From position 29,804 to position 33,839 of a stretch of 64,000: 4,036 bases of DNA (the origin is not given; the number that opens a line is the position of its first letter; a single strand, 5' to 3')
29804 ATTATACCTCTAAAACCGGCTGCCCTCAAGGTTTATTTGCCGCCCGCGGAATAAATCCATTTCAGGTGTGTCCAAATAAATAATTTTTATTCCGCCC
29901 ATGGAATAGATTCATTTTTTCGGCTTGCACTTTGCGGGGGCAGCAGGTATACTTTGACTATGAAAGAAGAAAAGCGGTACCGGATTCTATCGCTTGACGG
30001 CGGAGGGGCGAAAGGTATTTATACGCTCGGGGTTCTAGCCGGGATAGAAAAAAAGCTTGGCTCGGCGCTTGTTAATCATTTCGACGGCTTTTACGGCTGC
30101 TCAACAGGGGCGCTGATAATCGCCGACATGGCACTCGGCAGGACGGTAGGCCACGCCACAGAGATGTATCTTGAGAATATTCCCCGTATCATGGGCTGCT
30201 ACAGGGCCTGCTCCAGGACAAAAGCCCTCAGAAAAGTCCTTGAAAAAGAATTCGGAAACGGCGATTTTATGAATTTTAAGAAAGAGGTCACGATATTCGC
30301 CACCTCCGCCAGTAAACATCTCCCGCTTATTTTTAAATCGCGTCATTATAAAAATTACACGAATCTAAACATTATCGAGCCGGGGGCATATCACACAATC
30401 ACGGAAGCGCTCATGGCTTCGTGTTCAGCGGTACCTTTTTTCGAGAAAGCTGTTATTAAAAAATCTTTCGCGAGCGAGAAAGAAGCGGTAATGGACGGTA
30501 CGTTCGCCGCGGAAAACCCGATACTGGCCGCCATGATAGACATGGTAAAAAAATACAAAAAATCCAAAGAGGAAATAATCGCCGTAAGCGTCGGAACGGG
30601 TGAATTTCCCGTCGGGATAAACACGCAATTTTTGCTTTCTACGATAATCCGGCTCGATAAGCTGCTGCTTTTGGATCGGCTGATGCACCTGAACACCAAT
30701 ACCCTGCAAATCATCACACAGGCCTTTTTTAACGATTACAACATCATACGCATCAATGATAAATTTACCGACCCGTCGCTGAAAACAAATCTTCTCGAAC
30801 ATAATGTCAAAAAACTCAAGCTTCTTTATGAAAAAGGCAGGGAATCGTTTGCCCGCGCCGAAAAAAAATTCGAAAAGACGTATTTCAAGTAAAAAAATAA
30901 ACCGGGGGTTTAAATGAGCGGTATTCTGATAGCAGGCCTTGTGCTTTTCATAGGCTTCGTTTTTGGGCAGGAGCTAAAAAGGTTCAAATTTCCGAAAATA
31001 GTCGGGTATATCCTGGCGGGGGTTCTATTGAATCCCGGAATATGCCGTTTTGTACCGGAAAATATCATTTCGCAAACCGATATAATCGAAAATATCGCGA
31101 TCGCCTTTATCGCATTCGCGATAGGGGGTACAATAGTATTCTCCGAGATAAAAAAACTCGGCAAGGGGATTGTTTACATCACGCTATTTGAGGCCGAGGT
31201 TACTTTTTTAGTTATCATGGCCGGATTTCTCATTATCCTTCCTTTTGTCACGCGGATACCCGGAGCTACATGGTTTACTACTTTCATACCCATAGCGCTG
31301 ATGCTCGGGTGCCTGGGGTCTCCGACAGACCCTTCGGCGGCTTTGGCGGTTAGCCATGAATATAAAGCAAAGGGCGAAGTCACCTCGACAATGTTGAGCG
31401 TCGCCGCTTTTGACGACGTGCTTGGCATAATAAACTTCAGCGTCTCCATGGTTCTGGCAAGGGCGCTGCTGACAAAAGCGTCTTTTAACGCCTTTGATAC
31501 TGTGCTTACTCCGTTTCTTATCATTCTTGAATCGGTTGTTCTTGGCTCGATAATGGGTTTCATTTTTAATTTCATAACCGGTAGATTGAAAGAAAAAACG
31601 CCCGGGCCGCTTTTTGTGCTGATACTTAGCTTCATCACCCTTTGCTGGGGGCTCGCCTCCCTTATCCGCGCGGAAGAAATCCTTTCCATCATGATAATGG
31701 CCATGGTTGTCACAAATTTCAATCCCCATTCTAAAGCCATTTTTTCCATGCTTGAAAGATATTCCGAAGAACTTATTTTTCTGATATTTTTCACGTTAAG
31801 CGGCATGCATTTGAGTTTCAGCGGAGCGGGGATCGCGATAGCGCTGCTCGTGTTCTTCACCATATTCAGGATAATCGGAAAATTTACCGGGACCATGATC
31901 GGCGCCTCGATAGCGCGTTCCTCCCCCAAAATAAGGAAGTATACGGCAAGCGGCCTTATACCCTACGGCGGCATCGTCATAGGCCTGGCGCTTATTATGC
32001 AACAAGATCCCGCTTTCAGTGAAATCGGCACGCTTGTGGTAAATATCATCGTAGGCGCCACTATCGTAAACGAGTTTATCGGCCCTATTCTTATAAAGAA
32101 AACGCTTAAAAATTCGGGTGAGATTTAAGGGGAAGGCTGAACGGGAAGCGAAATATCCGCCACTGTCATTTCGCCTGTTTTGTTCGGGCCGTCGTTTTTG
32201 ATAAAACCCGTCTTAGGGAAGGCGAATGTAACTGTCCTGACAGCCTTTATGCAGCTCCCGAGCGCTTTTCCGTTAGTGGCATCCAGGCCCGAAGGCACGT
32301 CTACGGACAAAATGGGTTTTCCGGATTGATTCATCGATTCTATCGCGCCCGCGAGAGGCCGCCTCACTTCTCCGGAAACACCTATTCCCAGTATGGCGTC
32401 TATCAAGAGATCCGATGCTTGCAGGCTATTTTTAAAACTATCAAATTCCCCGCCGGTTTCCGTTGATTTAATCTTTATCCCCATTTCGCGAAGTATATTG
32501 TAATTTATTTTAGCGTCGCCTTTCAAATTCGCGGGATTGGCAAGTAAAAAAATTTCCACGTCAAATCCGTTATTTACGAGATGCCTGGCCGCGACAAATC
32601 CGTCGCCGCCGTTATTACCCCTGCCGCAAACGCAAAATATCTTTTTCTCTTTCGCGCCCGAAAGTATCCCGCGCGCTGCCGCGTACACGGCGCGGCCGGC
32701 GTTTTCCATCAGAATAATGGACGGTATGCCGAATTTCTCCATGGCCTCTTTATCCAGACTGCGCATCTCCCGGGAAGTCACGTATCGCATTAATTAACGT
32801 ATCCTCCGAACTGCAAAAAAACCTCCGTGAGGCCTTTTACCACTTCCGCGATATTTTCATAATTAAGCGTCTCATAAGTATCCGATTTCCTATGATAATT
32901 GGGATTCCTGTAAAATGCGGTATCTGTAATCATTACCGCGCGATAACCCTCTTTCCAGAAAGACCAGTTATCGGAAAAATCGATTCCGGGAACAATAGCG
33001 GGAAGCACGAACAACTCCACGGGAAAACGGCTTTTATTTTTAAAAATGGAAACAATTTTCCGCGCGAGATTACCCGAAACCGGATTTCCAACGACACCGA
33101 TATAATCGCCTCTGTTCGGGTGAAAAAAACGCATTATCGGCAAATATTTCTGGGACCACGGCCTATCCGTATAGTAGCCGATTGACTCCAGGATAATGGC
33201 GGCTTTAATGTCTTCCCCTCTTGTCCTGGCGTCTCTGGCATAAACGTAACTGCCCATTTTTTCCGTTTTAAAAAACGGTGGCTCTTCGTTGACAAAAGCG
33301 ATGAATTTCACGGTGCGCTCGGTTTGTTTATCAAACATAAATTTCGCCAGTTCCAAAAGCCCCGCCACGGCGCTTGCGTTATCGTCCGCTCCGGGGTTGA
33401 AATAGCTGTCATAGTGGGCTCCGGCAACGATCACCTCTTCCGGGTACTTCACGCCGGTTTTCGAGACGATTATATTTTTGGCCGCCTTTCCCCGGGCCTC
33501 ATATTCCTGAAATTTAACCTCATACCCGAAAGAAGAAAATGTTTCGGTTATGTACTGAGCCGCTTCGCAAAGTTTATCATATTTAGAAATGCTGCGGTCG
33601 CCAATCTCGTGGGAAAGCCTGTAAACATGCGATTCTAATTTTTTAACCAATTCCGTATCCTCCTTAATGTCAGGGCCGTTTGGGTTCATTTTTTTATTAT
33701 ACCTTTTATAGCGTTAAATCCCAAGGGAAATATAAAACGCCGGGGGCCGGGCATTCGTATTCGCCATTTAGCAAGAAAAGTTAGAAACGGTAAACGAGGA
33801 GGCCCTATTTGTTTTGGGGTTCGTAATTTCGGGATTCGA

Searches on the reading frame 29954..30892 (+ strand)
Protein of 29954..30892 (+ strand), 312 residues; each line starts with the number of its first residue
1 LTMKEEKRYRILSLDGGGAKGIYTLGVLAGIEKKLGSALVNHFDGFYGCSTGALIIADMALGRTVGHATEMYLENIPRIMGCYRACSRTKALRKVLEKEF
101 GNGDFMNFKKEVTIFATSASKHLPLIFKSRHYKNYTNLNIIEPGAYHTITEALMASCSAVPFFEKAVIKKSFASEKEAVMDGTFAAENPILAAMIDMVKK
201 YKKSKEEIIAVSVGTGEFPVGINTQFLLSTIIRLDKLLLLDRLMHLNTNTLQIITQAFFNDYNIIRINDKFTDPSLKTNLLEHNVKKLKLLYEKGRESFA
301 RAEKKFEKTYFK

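Call 71: search_protein_families(library=pfam, proteins=[window:29954-30892:+], max_evalue=0.00001)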
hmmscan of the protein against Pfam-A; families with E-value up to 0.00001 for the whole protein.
window:29954-30892:+ (312 aa): 1 family
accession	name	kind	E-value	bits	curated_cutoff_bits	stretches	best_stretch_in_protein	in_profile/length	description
PF01734.28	Patatin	-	1.1e-21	78.3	27.7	1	12-194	1-191/191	Patatin-like phospholipase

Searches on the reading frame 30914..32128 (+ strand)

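Call 71: search_protein_families(library=pfam, proteins=[window:30914-32128:+], max_evalue=0.00001)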
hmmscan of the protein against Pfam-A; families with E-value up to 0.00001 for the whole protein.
window:30914-32128:+ (404 aa): 1 family
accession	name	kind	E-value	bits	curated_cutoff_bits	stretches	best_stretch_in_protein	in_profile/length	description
PF00999.27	Na_H_Exchanger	-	4.3e-27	95.4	26.2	1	16-398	9-373/375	Sodium/hydrogen exchanger, transmembrane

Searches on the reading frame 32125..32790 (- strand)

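Call 71: search_protein_families(library=pfam, proteins=[window:32125-32790:-], max_evalue=0.00001)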
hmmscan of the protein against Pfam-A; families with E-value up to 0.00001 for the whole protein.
window:32125-32790:- (221 aa): 1 family
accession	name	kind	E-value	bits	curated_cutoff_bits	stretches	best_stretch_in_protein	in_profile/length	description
PF03853.21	YjeF_N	-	2.5e-52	177.7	24.9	1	26-195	3-169/169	YjeF-related protein N-terminus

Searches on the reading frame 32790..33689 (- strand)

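Call 71: search_protein_families(library=pfam, proteins=[window:32790-33689:-], max_evalue=0.00001)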
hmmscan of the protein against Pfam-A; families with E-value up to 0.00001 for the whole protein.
window:32790-33689:- (299 aa): 1 family
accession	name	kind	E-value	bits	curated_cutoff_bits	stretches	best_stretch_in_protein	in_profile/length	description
PF04389.22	Peptidase_M28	-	8.6e-24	84.8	21.3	1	72-285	1-187/193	Peptidase family M28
